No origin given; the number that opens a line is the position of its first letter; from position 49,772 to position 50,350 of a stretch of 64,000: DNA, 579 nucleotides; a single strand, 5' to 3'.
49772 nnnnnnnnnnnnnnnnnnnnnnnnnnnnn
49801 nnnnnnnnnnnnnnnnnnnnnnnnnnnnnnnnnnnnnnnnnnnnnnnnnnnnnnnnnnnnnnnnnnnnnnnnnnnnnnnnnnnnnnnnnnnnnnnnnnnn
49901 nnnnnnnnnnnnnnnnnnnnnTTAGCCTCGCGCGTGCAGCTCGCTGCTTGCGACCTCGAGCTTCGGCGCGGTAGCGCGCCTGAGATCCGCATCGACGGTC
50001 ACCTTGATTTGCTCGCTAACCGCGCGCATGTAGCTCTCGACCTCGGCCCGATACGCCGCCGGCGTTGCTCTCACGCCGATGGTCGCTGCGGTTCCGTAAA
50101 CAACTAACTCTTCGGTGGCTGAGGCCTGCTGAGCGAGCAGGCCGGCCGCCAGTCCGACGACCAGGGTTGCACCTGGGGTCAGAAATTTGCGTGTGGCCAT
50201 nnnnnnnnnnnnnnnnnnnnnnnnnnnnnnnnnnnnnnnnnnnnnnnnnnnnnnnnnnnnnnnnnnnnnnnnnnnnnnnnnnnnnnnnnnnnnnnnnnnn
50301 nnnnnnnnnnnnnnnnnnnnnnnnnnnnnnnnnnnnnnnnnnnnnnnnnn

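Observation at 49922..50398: Sigma-54 promoter plus three ACGG-N4-CCGT sites driving a 92-aa secreted protein, divergent from a PAS-PAS enhancer-binding protein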

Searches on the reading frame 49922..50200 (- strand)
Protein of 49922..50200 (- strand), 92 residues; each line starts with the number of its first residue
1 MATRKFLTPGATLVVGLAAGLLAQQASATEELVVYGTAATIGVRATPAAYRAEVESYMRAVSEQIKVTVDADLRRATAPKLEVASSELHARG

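Call 3: search_protein_families(library=pfam, proteins=[window:49922-50200:-], max_evalue=0.01)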
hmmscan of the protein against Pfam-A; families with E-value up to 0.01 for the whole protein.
window:49922-50200:- (92 aa): 0 families

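Call 7: find_homologous_proteins(query=window:49922-50200:-, max_evalue=0.01)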
Query window:49922-50200:- (92 aa): 24 proteins with E <= 0.01 among 42 candidates.
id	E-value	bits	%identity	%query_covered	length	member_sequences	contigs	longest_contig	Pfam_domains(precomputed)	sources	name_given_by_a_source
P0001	6.0e-46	171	97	100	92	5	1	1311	-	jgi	-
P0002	1.0e-44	167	95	100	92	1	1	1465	-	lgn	-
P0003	5.6e-39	149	84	100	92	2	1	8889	-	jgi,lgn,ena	jgi:hypothetical protein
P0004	4.1e-37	143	79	100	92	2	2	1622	-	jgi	-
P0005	9.1e-37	142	79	100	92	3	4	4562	-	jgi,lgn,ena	jgi:hypothetical protein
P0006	3.0e-36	140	75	100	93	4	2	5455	-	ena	-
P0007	1.0e-35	139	79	100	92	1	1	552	-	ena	-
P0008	1.7e-35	138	75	100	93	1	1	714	-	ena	-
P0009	1.0e-33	132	77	100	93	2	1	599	-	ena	-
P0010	5.3e-33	130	79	100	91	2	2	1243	-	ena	-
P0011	1.4e-32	129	72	100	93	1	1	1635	-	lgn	-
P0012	4.1e-32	127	76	100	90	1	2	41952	-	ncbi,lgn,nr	ncbi:MAG TPA: hypothetical protein VFX89_06015 [Gammaproteobacteria bacterium]|nr:hypothetical prote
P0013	3.0e-30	121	75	100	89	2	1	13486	-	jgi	jgi:hypothetical protein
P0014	3.4e-30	121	75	100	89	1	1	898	-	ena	-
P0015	3.8e-30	121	72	100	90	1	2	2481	-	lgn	-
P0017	1.6e-28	116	74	100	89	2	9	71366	-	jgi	jgi:hypothetical protein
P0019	1.3e-24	103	64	100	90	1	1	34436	-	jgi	jgi:hypothetical protein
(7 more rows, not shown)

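Call 10: find_encoding_contigs(protein=P0017, flank=6000, max_places=3)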
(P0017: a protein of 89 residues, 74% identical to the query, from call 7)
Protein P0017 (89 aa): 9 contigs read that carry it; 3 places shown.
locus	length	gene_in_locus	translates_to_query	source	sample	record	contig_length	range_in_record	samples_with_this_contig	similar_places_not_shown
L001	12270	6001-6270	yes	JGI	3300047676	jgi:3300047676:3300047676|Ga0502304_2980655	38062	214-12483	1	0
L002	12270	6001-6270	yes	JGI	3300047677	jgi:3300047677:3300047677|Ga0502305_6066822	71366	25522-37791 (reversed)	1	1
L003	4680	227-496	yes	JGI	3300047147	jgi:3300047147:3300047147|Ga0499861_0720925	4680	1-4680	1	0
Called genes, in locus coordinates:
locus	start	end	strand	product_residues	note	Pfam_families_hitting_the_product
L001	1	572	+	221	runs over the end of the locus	PF01794:Ferric_reduct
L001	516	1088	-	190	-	PF08239:SH3_3, PF12325:TMF_TATA_bd (faint)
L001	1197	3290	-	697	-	PF00990:GGDEF, PF00563:EAL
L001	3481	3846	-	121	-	-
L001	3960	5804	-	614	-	PF13188:PAS_8 (faint), PF00989:PAS (weak), PF08448:PAS_4, PF13426:PAS_9, PF00158:Sigma54_activat, PF14532:Sigma54_activ_2, PF07728:AAA_5 (weak), PF25601:AAA_lid_14, +1 more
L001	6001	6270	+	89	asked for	-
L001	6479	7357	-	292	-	PF12740:PETase (weak), PF01738:DLH, PF00326:Peptidase_S9 (faint)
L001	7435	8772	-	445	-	PF01979:Amidohydro_1, PF12890:DHOase (weak), PF07969:Amidohydro_3 (weak)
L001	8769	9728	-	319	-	PF00561:Abhydrolase_1, PF12146:Hydrolase_4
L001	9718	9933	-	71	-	-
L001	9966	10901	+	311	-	PF00005:ABC_tran, PF13304:AAA_21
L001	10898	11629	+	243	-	PF03379:CcmB (weak), PF12679:ABC2_membrane_2, PF13346:ABC2_membrane_5 (faint), PF12698:ABC2_membrane_3 (weak)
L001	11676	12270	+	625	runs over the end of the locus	PF23357:DUF7088, PF09822:ABC_transp_aux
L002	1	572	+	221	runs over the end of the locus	PF01794:Ferric_reduct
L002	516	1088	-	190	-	PF08239:SH3_3, PF12325:TMF_TATA_bd (faint)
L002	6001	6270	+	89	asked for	-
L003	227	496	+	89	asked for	-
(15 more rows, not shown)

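Call 11: find_encoding_contigs(protein=P0012, flank=6000, max_places=2)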
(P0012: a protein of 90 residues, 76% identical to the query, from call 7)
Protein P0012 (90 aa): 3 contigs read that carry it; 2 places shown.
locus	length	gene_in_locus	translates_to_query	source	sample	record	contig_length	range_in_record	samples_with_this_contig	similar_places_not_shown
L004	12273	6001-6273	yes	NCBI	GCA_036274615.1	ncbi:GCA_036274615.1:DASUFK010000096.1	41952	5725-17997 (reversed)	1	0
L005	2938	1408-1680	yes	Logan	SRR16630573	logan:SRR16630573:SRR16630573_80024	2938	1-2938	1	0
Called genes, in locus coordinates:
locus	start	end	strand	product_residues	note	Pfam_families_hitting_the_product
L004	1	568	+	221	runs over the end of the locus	PF01794:Ferric_reduct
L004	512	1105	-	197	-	PF08239:SH3_3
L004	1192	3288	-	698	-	PF00990:GGDEF, PF00563:EAL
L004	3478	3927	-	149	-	-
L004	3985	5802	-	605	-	PF13426:PAS_9 (weak), PF00989:PAS (weak), PF08448:PAS_4, PF13426:PAS_9, PF00158:Sigma54_activat, PF14532:Sigma54_activ_2, PF07728:AAA_5 (weak), PF25601:AAA_lid_14, +1 more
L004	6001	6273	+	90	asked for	-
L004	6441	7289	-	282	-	PF12740:PETase, PF01738:DLH, PF12146:Hydrolase_4 (faint), PF00326:Peptidase_S9 (faint)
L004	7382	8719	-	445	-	PF07969:Amidohydro_3 (faint), PF01979:Amidohydro_1, PF12890:DHOase (faint)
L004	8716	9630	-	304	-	PF00561:Abhydrolase_1, PF12146:Hydrolase_4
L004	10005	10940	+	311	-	PF00005:ABC_tran, PF13304:AAA_21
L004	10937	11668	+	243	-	PF13346:ABC2_membrane_5 (faint), PF12698:ABC2_membrane_3, PF12679:ABC2_membrane_2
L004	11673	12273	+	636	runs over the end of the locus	PF23357:DUF7088, PF09822:ABC_transp_aux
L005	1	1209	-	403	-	?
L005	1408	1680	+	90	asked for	-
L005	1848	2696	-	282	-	PF12740:PETase, PF01738:DLH, PF12146:Hydrolase_4 (faint), PF00326:Peptidase_S9 (faint)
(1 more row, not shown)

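Call 12: find_encoding_contigs(protein=P0019, flank=6000, max_places=2)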
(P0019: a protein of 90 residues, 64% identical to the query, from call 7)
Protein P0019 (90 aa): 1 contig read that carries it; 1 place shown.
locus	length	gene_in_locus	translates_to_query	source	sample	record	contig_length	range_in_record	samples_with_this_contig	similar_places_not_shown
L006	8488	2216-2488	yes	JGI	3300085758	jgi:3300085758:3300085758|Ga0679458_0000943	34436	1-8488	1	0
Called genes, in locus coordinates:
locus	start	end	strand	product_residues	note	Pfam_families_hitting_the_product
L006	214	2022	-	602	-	PF08448:PAS_4 (weak), PF13426:PAS_9 (weak), PF00989:PAS, PF08448:PAS_4, PF13426:PAS_9, PF00158:Sigma54_activat, PF14532:Sigma54_activ_2, PF25601:AAA_lid_14, +3 more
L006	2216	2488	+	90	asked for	-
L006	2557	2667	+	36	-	-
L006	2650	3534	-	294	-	PF12740:PETase (weak), PF01738:DLH, PF00326:Peptidase_S9 (faint)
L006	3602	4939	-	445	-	PF07969:Amidohydro_3 (faint), PF01979:Amidohydro_1, PF12890:DHOase (weak)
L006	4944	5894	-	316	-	PF00561:Abhydrolase_1, PF12146:Hydrolase_4, PF12697:Abhydrolase_6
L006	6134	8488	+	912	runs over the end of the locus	PF00675:Peptidase_M16, PF05193:Peptidase_M16_C, PF00675:Peptidase_M16, PF05193:Peptidase_M16_C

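Call 17: find_related_loci(query=A1, collection=genome_contigs, flank=6000)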
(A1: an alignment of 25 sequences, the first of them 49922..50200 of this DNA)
Query A1 (92 aa) in genome_contigs; peptide patterns used: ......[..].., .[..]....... (x = any residue, [..] = any of these).
58 stretches matched a pattern; 5 encode a relative of the query (tblastn E <= 1e-3); 5 distinct loci.
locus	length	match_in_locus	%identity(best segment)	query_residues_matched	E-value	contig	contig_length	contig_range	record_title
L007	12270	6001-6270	76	1-92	2e-37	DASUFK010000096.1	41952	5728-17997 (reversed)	MAG TPA_asm: Gammaproteobacteria bacterium isolate SMAG_U1377 k141_714034, whole genome shotgun sequence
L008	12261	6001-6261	53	3-92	1e-28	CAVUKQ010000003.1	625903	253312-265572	MAG: uncultured Gammaproteobacteria bacterium isolate MFD00392.bin.2.65 genome assembly, contig: contig_14557, whole gen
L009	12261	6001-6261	53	3-92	7e-28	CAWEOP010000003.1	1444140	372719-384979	MAG: uncultured Gammaproteobacteria bacterium isolate MFD02242.bin.1.297 genome assembly, contig: contig_1964, whole gen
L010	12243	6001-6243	48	11-92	3e-23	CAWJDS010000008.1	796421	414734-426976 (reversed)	MAG: uncultured Gammaproteobacteria bacterium isolate MFD06298.bin.2.211 genome assembly, contig: contig_3149, whole gen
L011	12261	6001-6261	47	3-92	6e-16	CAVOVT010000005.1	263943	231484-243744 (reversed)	MAG: uncultured Gammaproteobacteria bacterium isolate MFD00031.bin.2.166 genome assembly, contig: contig_30481, whole ge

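Call 18: find_related_loci(query=A1, collection=metagenome_contigs, flank=4000)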
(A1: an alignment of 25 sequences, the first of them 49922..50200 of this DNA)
Query A1 (92 aa) in metagenome_contigs; peptide patterns used: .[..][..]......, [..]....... (x = any residue, [..] = any of these).
465 stretches matched a pattern; 3 encode a relative of the query (tblastn E <= 1e-3); 3 distinct loci.
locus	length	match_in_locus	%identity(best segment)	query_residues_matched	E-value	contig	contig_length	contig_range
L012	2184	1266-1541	79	1-92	2e-47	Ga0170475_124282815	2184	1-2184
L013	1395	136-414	81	1-92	4e-48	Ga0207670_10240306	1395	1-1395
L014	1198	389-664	79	1-92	2e-48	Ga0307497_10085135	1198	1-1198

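Call 22: search_protein_families(library=ncbifam, proteins=[window:49922-50200:-], max_evalue=0.01)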
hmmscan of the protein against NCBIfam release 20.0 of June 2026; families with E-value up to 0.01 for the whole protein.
window:49922-50200:- (92 aa): 0 families

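Call 29: predict_structure(alignment_id=A1)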
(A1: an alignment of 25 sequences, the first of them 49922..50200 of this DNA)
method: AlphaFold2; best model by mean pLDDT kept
length: 92 residues; sequences in the alignment: 25
mean_pLDDT: 60.6   pTM: 0.32
mean pLDDT of the five models: 60.6, 60.3, 59.0, 58.9, 57.8
residues with pLDDT >= 90: 2; 70-90: 28; 50-70: 31; < 50: 31
segments of 3 or more residues with pLDDT < 50: 1-8, 24-42
pLDDT, mean of each block of 10 residues (from residue 1): 45 52 47 41 61 86 87 69 58 53
secondary structure, 60 per line:
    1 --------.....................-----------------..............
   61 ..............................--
elements in order: H9-29 H47-90

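Call 30: search_protein_representatives(alignment_id=A1)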
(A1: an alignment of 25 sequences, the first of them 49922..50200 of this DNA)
Query: 25 sequences, 92 profile positions. Proteins with E-value up to 0.001 (for the whole library): 114; up to 1e-10: 52; up to 1e-30: 0. The best 114 are listed.
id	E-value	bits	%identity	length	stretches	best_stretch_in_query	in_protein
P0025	2.1e-26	108.0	-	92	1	1-92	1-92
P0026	3.6e-24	100.8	-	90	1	11-92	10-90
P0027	5.6e-24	100.2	-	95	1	1-92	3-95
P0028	2.7e-23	98.0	-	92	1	3-92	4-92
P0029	1.2e-21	92.8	-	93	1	1-92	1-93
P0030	1.2e-21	92.7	-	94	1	1-92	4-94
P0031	2.3e-21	91.8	-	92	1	1-92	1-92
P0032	4.3e-21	90.9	-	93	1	2-92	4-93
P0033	3.8e-19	84.7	-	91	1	1-92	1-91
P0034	4.8e-18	81.2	-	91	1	5-92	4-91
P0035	5.1e-18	81.1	-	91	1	1-92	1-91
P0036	1.1e-16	76.8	-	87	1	1-92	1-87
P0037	2.6e-16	75.6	-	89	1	1-92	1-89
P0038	4.8e-16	74.8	-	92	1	1-92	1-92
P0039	1.0e-15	73.7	-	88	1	1-92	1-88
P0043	1.5e-14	70.0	-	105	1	1-92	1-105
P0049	9.0e-14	67.5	-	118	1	15-92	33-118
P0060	2.3e-12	63.0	-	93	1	1-90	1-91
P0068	6.9e-12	61.4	-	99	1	4-92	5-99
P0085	6.6e-10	55.1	-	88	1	1-92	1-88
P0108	2.8e-06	43.4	-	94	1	1-92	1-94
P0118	2.2e-05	40.6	-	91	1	10-92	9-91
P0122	3.5e-05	39.9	-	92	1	12-91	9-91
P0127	1.3e-04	38.2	-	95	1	11-92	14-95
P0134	8.3e-04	35.5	-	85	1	5-77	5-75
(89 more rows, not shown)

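Call 33: find_homologous_proteins(query=A2, max_evalue=0.001)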
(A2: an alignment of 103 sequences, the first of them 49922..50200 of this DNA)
Query A2 (103 sequences) (92 aa, profile of the alignment): 49 proteins with E <= 0.001 among 8000 candidates.
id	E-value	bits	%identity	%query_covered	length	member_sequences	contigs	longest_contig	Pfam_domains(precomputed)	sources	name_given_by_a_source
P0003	6.0e-29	118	84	100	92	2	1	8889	-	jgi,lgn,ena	jgi:hypothetical protein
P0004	6.7e-29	118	79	100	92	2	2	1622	-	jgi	-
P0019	3.7e-28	115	64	100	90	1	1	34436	-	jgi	jgi:hypothetical protein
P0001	3.8e-28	115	97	100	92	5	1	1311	-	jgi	-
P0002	4.6e-28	115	95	100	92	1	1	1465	-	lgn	-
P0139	6.9e-28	115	52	98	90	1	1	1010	-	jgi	jgi:regulator of sirC expression with transglutaminase-like and TPR domain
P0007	7.8e-28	114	79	100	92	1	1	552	-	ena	-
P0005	1.2e-27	114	79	100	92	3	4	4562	-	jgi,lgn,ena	jgi:hypothetical protein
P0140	1.2e-27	114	62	99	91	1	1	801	-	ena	-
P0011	1.8e-27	113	72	100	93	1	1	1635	-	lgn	-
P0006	2.1e-27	113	75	100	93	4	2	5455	-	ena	-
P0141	3.1e-27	112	62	100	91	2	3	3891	-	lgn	-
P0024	3.3e-27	112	51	98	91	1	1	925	-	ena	-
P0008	4.3e-27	112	75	100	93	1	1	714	-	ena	-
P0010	6.0e-27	112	79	100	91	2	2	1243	-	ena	-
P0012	1.5e-26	110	76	100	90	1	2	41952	-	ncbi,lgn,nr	ncbi:MAG TPA: hypothetical protein VFX89_06015 [Gammaproteobacteria bacterium]|nr:hypothetical prote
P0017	8.5e-25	105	74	100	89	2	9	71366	-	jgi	jgi:hypothetical protein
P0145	9.2e-24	101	39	100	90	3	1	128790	-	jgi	jgi:hypothetical protein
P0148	7.1e-20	89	40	99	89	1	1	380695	-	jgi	jgi:hypothetical protein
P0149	1.4e-18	85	33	99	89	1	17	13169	-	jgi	jgi:hypothetical protein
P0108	4.5e-17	80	-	-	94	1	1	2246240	-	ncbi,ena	-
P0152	7.2e-17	79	33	86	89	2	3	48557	-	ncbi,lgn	-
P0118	1.0e-16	79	30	88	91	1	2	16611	-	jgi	jgi:hypothetical protein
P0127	3.6e-16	77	27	88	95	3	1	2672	-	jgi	-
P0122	2.9e-15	74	33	55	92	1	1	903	-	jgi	jgi:hypothetical protein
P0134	8.4e-9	53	24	80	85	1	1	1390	-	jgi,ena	-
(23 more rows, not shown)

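Call 34: find_encoding_contigs(protein=P0108, flank=5000, max_places=1)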
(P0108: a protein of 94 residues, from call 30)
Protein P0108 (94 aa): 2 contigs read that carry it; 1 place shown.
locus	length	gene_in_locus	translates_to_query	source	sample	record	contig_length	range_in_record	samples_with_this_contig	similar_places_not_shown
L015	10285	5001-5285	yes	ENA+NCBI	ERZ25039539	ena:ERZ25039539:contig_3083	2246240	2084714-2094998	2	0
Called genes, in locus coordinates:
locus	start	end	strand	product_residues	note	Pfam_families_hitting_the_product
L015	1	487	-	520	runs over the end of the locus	PF07470:Glyco_hydro_88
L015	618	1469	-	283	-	PF01569:PAP2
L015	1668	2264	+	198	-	PF10604:Polyketide_cyc2, PF03364:Polyketide_cyc (weak)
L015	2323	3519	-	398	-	PF00092:VWA, PF13519:VWA_2 (weak), PF25106:VWA_4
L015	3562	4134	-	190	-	-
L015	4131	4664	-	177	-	PF04012:PspA_IM30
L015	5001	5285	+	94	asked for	-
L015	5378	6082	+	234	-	PF00072:Response_reg, PF00486:Trans_reg_C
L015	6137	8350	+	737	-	PF00512:HisKA, PF02518:HATPase_c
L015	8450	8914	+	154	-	PF00903:Glyoxalase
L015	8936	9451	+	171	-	-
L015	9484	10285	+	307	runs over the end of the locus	-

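Call 35: find_encoding_contigs(protein=P0145, flank=5000, max_places=1)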
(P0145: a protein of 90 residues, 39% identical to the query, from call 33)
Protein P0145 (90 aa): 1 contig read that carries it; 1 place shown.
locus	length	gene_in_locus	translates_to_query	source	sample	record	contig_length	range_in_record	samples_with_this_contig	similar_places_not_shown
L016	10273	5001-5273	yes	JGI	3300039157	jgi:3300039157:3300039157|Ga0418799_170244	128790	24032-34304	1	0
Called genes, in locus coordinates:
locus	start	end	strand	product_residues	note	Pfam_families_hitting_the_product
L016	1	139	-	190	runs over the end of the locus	PF08239:SH3_3, PF18348:SH3_16 (faint)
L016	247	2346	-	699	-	PF00990:GGDEF, PF00563:EAL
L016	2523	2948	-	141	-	-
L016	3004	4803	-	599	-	PF08448:PAS_4 (weak), PF13426:PAS_9 (weak), PF00989:PAS (weak), PF08448:PAS_4, PF13426:PAS_9, PF00158:Sigma54_activat, PF14532:Sigma54_activ_2, PF25601:AAA_lid_14, +3 more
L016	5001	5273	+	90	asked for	-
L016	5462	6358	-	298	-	PF12740:PETase, PF01738:DLH, PF00326:Peptidase_S9 (faint)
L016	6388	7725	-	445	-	PF07969:Amidohydro_3 (faint), PF01979:Amidohydro_1, PF12890:DHOase (weak)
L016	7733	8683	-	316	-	PF00561:Abhydrolase_1, PF12146:Hydrolase_4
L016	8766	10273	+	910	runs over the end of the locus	PF00675:Peptidase_M16, PF05193:Peptidase_M16_C, PF00675:Peptidase_M16, PF05193:Peptidase_M16_C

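Call 36: find_encoding_contigs(protein=P0148, flank=5000, max_places=1)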
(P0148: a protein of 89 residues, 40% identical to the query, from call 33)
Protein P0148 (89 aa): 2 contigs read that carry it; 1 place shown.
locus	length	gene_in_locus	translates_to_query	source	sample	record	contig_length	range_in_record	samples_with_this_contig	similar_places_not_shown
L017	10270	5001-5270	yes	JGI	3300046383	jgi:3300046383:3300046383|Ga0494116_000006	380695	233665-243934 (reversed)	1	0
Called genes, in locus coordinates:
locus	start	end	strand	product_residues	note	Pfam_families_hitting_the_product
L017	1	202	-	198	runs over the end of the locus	PF08239:SH3_3 (weak)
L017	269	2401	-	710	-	PF13185:GAF_2 (weak), PF00990:GGDEF, PF00563:EAL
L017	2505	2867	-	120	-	-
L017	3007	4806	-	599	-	PF08448:PAS_4 (weak), PF13426:PAS_9 (weak), PF00989:PAS (weak), PF08448:PAS_4, PF13426:PAS_9, PF00158:Sigma54_activat, PF14532:Sigma54_activ_2, PF25601:AAA_lid_14, +2 more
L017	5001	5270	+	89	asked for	-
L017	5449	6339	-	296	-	PF12740:PETase, PF01738:DLH, PF00326:Peptidase_S9 (faint)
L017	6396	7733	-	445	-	PF01979:Amidohydro_1, PF12890:DHOase (weak), PF07969:Amidohydro_3 (weak)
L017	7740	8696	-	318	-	PF00561:Abhydrolase_1, PF12146:Hydrolase_4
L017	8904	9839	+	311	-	PF00005:ABC_tran, PF13304:AAA_21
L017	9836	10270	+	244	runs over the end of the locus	PF12679:ABC2_membrane_2, PF12730:ABC2_membrane_4 (weak), PF13346:ABC2_membrane_5, PF12698:ABC2_membrane_3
